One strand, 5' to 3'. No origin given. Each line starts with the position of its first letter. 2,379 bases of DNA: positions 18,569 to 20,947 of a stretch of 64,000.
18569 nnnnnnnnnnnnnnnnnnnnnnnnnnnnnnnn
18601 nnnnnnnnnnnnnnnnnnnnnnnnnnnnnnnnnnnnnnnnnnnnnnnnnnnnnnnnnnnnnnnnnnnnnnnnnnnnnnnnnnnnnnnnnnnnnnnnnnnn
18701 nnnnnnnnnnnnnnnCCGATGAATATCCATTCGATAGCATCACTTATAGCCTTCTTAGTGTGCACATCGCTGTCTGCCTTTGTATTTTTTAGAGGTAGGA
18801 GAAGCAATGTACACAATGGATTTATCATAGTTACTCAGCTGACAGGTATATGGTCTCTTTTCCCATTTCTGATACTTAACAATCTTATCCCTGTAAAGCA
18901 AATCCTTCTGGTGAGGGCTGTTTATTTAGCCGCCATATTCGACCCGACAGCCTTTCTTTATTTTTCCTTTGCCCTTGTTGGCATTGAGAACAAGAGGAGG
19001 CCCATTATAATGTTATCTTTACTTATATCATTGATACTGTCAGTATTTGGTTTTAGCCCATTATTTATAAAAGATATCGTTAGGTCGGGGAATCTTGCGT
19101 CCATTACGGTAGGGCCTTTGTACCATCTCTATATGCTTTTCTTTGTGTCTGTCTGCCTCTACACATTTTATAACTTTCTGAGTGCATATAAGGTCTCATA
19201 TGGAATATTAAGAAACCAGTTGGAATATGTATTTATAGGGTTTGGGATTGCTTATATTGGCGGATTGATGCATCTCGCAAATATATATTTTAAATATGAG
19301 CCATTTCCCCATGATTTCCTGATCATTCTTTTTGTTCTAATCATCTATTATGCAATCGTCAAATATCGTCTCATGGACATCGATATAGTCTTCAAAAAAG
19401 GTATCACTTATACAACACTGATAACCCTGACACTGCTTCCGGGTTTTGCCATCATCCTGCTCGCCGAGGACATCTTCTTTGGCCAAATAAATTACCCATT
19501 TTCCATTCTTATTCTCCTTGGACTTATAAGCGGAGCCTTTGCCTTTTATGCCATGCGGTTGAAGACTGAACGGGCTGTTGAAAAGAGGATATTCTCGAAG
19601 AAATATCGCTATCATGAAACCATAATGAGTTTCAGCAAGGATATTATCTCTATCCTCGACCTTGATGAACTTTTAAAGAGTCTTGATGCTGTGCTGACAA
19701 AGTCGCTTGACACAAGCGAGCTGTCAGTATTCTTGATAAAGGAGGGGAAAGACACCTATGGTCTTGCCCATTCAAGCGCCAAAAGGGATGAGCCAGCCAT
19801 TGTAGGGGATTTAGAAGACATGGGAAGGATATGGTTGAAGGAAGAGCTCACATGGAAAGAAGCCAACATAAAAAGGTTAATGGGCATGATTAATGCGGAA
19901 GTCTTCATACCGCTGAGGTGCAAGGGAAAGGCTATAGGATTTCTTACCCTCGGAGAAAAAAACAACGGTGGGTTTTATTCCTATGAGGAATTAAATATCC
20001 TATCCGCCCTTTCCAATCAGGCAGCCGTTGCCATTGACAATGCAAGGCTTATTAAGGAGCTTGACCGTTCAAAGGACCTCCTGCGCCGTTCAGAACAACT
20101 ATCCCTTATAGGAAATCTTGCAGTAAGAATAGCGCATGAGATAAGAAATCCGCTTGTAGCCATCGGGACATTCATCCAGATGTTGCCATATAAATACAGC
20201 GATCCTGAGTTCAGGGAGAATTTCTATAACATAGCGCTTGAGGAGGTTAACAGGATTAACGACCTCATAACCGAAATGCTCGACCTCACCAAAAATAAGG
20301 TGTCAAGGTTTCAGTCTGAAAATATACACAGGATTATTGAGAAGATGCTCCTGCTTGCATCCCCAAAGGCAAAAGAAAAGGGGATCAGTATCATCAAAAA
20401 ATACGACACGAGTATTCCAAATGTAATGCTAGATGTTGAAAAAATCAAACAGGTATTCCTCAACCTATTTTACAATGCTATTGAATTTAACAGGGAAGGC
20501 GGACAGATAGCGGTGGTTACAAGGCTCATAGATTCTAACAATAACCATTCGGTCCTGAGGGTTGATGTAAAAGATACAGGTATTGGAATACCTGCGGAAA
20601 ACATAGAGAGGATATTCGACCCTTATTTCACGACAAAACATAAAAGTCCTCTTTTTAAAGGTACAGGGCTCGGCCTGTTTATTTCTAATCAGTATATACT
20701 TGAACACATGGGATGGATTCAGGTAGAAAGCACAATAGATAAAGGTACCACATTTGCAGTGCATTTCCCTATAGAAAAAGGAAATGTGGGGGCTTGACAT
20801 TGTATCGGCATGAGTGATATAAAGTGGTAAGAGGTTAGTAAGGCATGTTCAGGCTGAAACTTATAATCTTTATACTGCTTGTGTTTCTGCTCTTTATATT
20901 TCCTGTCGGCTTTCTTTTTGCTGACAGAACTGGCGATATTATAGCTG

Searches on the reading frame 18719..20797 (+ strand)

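Call 99: search_protein_families(library=pfam, proteins=[window:18719-20797:+], max_evalue=0.000001)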
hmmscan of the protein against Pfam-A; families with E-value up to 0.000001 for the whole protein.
window:18719-20797:+ (692 aa): 5 families
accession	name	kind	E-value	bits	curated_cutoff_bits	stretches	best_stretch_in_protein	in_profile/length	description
PF02518.31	HATPase_c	-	5.6e-25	88.4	26.4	1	572-686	2-110/111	Histidine kinase-, DNA gyrase B-, and HSP90-like ATPase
PF00512.31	HisKA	-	1.1e-11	45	26.9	1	471-525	9-62/66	His Kinase A (phospho-acceptor) domain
PF16927.11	HisKA_7TM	-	3.3e-10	40.6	28.6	1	9-221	3-222/224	N-terminal 7TM region of histidine kinase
PF13185.12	GAF_2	-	1.5e-07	32.1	28.6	1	333-440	20-136/136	GAF domain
PF13492.12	GAF_3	-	6.7e-07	30.2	27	0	314-441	1-129/129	GAF domain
